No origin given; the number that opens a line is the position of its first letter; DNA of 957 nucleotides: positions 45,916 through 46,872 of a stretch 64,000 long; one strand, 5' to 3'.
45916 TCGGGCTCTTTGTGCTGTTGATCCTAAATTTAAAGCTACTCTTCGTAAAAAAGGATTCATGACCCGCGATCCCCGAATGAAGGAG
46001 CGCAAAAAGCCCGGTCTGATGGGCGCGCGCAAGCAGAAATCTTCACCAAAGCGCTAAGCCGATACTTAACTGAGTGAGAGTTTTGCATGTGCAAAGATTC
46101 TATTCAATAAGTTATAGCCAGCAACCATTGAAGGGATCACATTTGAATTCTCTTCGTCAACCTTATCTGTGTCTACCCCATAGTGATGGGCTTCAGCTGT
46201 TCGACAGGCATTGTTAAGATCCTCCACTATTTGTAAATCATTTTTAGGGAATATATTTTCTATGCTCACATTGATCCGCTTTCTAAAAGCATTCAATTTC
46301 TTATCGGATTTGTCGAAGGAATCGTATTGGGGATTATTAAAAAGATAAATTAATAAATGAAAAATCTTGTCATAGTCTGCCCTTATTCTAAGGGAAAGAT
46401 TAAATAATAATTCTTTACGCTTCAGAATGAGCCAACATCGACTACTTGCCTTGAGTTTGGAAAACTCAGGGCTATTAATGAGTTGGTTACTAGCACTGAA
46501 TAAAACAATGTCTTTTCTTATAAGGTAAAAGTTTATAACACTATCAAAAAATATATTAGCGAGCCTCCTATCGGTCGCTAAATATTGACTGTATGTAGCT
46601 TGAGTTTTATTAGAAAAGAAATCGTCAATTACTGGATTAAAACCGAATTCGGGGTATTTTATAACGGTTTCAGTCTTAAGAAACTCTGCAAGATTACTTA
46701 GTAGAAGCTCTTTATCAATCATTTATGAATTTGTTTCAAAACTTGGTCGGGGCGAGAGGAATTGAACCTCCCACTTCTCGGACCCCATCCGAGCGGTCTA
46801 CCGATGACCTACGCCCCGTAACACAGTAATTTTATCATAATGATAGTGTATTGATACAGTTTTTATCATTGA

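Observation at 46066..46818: AT-rich orphan ORF with an HEPN-like Rx4H motif immediately downstream of tRNA-Pro(GGG), at the end of the ribosomal supercluster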

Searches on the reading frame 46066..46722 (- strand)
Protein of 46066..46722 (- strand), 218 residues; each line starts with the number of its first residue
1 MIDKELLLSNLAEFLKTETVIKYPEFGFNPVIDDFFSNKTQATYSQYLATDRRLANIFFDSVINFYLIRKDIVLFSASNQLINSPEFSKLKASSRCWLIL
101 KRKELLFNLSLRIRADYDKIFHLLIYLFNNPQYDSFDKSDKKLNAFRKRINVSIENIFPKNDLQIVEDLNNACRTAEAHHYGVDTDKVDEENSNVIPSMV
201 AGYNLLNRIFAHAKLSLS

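Call 5: search_protein_families(library=pfam, proteins=[window:46066-46722:-], max_evalue=10)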
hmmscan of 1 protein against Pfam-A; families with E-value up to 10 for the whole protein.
window:46066-46722:- (218 aa): 1 family
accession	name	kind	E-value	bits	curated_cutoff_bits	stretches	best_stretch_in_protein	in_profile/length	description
PF18903.5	DUF5659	-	0.0079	16.5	23.6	1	30-58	45-73/75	Domain of unknown function (DUF5659)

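Call 6: search_protein_families(library=padloc, proteins=[window:46066-46722:-], max_evalue=10)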
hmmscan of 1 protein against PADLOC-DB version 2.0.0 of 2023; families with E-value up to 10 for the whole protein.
window:46066-46722:- (218 aa): 0 families

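Call 8: find_homologous_proteins(query=window:46066-46722:-, max_evalue=0.01)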
Query window:46066-46722:- (218 aa): 1 proteins with E <= 0.01 among 136 candidates.
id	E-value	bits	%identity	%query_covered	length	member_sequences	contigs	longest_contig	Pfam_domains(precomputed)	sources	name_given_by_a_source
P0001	4.5e-137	472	100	100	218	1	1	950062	-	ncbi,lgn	-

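Call 9: search_protein_families(library=ncbifam, proteins=[window:46066-46722:-], max_evalue=10)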
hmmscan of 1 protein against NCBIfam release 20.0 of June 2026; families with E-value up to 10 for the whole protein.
window:46066-46722:- (218 aa): 0 families

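Call 10: search_protein_families(library=phrogs, proteins=[window:46066-46722:-], max_evalue=10)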
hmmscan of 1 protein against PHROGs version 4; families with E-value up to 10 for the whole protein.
window:46066-46722:- (218 aa): 0 families

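Call 11: find_encoding_contigs(protein=P0001, flank=10000, max_places=5)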
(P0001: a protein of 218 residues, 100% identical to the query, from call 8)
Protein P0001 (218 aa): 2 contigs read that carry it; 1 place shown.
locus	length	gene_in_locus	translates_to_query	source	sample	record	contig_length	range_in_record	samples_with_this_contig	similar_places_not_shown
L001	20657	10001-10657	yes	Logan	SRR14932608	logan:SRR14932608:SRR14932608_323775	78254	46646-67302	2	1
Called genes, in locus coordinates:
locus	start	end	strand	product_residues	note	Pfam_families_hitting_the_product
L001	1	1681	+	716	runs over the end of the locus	PF01411:tRNA-synt_2c, PF07973:tRNA_SAD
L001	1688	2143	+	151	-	-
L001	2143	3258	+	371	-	PF00953:Glycos_transf_4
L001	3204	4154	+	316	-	PF01040:UbiA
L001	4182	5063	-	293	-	PF08308:PEGA (weak), PF08239:SH3_3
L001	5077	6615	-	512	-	PF12072:RNase_Y_N, PF00013:KH_1 (weak), PF01966:HD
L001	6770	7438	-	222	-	PF27462:RecX_N, PF21982:RecX_HTH1 (weak), PF02631:RecX_HTH2, PF21981:RecX_HTH3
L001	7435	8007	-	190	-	PF01728:FtsJ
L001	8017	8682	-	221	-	PF01966:HD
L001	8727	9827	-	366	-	PF00154:RecA_N, PF08423:Rad51, PF06745:ATPase (weak), PF27531:MT3502_N (weak), PF21096:RecA_C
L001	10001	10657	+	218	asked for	-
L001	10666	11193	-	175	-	PF00380:Ribosomal_S9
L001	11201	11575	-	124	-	PF00572:Ribosomal_L13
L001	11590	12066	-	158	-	PF01196:Ribosomal_L17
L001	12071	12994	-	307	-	PF01193:RNA_pol_L, PF01000:RNA_pol_A_bac, PF03118:RNA_pol_A_CTD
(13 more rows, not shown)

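Call 17: search_protein_representatives(protein=window:46066-46722:-)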
Query: 218 residues. Proteins with E-value up to 0.001 (for the whole library): 3; up to 1e-10: 1; up to 1e-30: 1. The best 3 are listed.
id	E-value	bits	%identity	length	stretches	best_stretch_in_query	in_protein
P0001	1.4e-137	472.3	100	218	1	1-218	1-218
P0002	1.1e-05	41.6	30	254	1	44-182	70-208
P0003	1.9e-04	37.6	37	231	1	106-183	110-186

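Call 21: find_homologous_proteins(query=A1, max_evalue=0.01)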
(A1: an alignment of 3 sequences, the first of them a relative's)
Query A1 (3 sequences) (218 aa, profile of the alignment): 6 proteins with E <= 0.01 among 3040 candidates.
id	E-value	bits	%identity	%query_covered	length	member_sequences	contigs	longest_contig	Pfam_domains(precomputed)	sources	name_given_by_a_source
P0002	2.8e-121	422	27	61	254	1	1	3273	-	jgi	jgi:hypothetical protein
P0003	2.5e-94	334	41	34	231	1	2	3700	-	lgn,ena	-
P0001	3.3e-80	288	100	100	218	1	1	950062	-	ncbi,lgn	-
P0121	4.6e-38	150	25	34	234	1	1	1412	-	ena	-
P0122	3.1e-31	127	37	35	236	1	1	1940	-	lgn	-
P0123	9.8e-30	122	37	35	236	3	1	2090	-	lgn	-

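Call 22: search_protein_families(library=pfam, proteins=[P0002, P0003], max_evalue=10)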
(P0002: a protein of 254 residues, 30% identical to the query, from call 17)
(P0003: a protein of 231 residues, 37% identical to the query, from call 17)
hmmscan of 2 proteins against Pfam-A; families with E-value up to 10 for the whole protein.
P0002 (254 aa): 1 family
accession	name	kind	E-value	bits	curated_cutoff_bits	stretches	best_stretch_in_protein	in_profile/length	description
PF18730.6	HEPN_Cthe2314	-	0.042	14.3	27.1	1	132-231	51-148/174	Cthe_2314-like HEPN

P0003 (231 aa): 1 family
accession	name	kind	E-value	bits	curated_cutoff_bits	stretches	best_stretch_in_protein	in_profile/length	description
PF20503.3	DUF6730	-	0.11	13.8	27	1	135-184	13-63/82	Family of unknown function (DUF6730)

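Call 25: search_protein_families(library=pfam, alignment_id=A2, max_evalue=10)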
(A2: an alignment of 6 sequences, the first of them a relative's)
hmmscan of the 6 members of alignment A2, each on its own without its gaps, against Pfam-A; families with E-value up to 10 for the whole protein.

A. member 1, P0001 (218 aa): 1 family
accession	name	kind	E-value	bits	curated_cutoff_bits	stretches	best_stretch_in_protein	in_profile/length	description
PF18903.5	DUF5659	-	0.0079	16.5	23.6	1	30-58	45-73/75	Domain of unknown function (DUF5659)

B. families by the number of members that match (of 6 scanned): 3 families
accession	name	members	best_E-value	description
PF18903.5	DUF5659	1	0.0079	Domain of unknown function (DUF5659)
PF18730.6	HEPN_Cthe2314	1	0.042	Cthe_2314-like HEPN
PF20503.3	DUF6730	1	0.11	Family of unknown function (DUF6730)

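Call 26: search_solved_structures(query=A2, max_evalue=10, show_alignments=2)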
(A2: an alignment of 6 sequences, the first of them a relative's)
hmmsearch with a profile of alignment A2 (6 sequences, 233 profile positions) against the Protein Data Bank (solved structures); distinct sequences matched with E-value up to 10: 1.
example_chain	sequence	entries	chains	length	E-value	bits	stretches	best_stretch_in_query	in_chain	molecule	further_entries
4v83_BH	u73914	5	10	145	1.8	11.2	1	25-118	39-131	50S ribosomal protein L9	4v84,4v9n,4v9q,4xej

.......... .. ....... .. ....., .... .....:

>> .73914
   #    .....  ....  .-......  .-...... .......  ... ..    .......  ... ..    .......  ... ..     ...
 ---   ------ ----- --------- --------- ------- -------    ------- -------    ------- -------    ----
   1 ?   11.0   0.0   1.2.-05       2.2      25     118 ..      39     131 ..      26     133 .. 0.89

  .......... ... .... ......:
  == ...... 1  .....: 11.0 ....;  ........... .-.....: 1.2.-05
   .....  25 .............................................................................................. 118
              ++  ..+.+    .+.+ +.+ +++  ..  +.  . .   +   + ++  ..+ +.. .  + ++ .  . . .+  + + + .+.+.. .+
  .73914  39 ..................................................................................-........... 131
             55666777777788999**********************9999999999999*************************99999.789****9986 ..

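Call 27: find_encoding_contigs(protein=P0002, flank=5000, max_places=3)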
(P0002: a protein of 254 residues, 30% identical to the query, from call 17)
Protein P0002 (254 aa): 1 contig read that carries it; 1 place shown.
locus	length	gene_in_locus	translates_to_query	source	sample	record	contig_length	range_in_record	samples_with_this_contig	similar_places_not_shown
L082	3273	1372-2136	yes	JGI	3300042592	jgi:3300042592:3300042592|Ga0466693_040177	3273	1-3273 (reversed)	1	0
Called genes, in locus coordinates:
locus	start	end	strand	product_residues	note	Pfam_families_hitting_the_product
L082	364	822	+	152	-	-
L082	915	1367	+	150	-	-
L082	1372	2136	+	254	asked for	-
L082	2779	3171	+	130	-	-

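Call 28: find_encoding_contigs(protein=P0003, flank=5000, max_places=3)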
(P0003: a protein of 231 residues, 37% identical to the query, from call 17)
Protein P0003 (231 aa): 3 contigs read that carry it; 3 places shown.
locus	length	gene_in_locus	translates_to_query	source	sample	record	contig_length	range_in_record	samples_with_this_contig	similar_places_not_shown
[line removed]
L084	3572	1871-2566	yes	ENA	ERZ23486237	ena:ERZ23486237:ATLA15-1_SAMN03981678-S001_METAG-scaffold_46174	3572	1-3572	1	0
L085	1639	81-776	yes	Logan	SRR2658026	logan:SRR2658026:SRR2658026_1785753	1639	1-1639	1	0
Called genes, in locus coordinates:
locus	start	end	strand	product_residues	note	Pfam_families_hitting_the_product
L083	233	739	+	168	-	PF10050:DUF2284 (faint)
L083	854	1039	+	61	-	-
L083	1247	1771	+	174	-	-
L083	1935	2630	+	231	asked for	-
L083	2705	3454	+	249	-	-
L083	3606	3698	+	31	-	?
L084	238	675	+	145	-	PF10050:DUF2284 (faint)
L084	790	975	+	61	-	-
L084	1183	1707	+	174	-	-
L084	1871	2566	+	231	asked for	-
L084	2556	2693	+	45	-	-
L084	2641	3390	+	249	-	-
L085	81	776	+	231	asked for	-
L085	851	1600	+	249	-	-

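Call 29: find_encoding_contigs(protein=P0123, flank=5000, max_places=3)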
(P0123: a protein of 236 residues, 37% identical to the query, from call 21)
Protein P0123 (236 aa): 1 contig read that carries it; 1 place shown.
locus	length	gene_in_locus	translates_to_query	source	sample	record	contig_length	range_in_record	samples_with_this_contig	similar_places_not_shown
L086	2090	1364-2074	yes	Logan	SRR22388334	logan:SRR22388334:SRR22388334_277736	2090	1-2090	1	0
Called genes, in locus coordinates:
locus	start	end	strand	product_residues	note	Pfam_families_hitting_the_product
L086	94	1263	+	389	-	-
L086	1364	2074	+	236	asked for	-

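Call 30: predict_structure(alignment_id=A2)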
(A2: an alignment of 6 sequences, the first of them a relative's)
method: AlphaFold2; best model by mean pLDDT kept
length: 218 residues; sequences in the alignment: 6
mean_pLDDT: 69.9   pTM: 0.65
mean pLDDT of the five models: 69.9, 67.2, 65.5, 64.2, 62.1
residues with pLDDT >= 90: 3; 70-90: 128; 50-70: 57; < 50: 30
segments of 3 or more residues with pLDDT < 50: 1-7, 26-29, 175-193
pLDDT, mean of each block of 10 residues (from residue 1): 44 71 52 57 63 76 79 84 88 87 81 81 83 88 81 57 72 49 42 59 76 71
secondary structure, 60 per line:
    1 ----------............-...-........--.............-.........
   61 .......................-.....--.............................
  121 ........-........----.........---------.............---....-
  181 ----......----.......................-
elements in order: H11-22 H28-35 H38-50 H52-83 H85-89 H92-128 H130-137 H142-150 H160-172 H176-179 H185-190 H195-217

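Call 50: search_protein_families(library=pfam, proteins=[L083:233-739:+, L083:1247-1771:+, L083:2705-3454:+, L082:364-822:+, L082:915-1367:+, L082:2779-3171:+, L086:94-1263:+], max_evalue=1)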
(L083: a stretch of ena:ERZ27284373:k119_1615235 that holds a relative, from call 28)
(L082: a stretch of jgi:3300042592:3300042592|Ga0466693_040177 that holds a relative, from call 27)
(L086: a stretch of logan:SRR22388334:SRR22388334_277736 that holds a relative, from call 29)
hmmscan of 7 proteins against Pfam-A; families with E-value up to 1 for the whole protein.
L083:233-739:+ (168 aa): 1 family
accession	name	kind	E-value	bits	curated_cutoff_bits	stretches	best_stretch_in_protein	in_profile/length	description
PF10050.14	DUF2284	-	2.5e-05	24.5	25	2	41-62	20-41/161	Predicted metal-binding protein (DUF2284)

L083:1247-1771:+ (174 aa): 1 family
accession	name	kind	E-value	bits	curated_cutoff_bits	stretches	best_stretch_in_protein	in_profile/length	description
PF18734.6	HEPN_AbiU2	-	0.064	13.2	26.8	1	88-112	110-135/193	AbiU2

L083:2705-3454:+ (249 aa): 2 families
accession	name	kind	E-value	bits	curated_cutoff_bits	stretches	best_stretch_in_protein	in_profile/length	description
PF12041.13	DELLA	-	0.075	13.4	23.8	1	105-148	22-66/69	Transcriptional regulator DELLA protein N terminal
PF12130.13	bMERB_dom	-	0.18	12.3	24.6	1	98-157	32-91/134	Bivalent Mical/EHBP Rab binding domain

L082:364-822:+ (152 aa): 0 families

L082:915-1367:+ (150 aa): 0 families

L082:2779-3171:+ (130 aa): 0 families

L086:94-1263:+ (389 aa): 3 families
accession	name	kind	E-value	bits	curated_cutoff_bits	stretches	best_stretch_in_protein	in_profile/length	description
PF08239.17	SH3_3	-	8.8e-05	23.1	27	1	337-384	11-54/54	Bacterial SH3 domain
PF16789.10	YscO-like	-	0.11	13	27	1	11-61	50-100/161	YscO-like protein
PF18059.6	Csd3_N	-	0.2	12.4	27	1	248-307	5-61/83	Csd3 N-terminal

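Call 51: search_protein_families(library=padloc, proteins=[L083:233-739:+, L083:1247-1771:+, L083:2705-3454:+, L082:364-822:+, L082:915-1367:+, L082:2779-3171:+, L086:94-1263:+, P0002, P0003, P0123], max_evalue=1)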
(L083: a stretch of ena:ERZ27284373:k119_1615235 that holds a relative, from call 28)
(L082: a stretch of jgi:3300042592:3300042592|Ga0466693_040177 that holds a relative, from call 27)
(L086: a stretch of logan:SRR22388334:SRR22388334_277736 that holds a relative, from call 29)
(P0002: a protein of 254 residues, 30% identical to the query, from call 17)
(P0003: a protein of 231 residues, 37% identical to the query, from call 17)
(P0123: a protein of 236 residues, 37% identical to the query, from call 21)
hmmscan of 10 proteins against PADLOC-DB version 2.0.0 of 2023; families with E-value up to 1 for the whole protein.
L083:233-739:+ (168 aa): 0 families

L083:1247-1771:+ (174 aa): 0 families

L083:2705-3454:+ (249 aa): 0 families

L082:364-822:+ (152 aa): 0 families

L082:915-1367:+ (150 aa): 0 families

L082:2779-3171:+ (130 aa): 0 families

L086:94-1263:+ (389 aa): 0 families

P0002 (254 aa): 0 families

P0003 (231 aa): 0 families

P0123 (236 aa): 0 families

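Call 52: find_related_loci(query=A2, collection=viral_contigs, flank=8000)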
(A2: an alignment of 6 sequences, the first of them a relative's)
Query A2 (218 aa) in viral_contigs; peptide patterns used: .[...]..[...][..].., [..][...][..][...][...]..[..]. (x = any residue, [..] = any of these).
61 stretches matched a pattern, but none encodes a relative of the query by tblastn (E <= 1e-3).

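Call 53: find_related_loci(query=A2, collection=metagenome_contigs, flank=8000)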
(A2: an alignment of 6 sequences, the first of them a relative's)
Query A2 (218 aa) in metagenome_contigs; peptide patterns used: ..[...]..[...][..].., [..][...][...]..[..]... (x = any residue, [..] = any of these).
142 stretches matched a pattern; 17 encode a relative of the query (tblastn E <= 1e-3); 17 distinct loci.
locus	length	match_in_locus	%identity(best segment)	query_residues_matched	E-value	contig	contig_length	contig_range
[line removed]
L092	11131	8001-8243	37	107-183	5e-8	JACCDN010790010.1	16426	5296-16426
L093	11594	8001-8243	37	107-183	5e-8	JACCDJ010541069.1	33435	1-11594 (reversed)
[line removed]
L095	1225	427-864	30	47-183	2e-7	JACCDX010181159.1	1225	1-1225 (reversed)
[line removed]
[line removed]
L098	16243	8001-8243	37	107-183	1e-6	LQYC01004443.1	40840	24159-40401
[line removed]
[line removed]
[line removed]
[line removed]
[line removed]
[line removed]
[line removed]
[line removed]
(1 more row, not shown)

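Call 58: search_protein_families(library=pfam, alignment_id=A3, max_evalue=1)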
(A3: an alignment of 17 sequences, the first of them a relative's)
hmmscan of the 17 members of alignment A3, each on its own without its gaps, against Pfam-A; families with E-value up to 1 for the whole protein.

A. member 1, P0001 (218 aa): 1 family
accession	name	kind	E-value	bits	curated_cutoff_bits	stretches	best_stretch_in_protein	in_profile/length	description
PF18903.5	DUF5659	-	0.0079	16.5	23.6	1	30-58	45-73/75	Domain of unknown function (DUF5659)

B. families by the number of members that match (of 17 scanned): 5 families
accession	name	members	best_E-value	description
PF18903.5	DUF5659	1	0.0079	Domain of unknown function (DUF5659)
PF18730.6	HEPN_Cthe2314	1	0.042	Cthe_2314-like HEPN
PF20503.3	DUF6730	1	0.11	Family of unknown function (DUF6730)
PF21168.2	FkbO_Hyg5-like_N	1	0.15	Chorismatase FkbO/Hyg5-like, N-terminal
PF11704.13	Folliculin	1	0.16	Vesicle coat protein involved in Golgi to plasma membrane transport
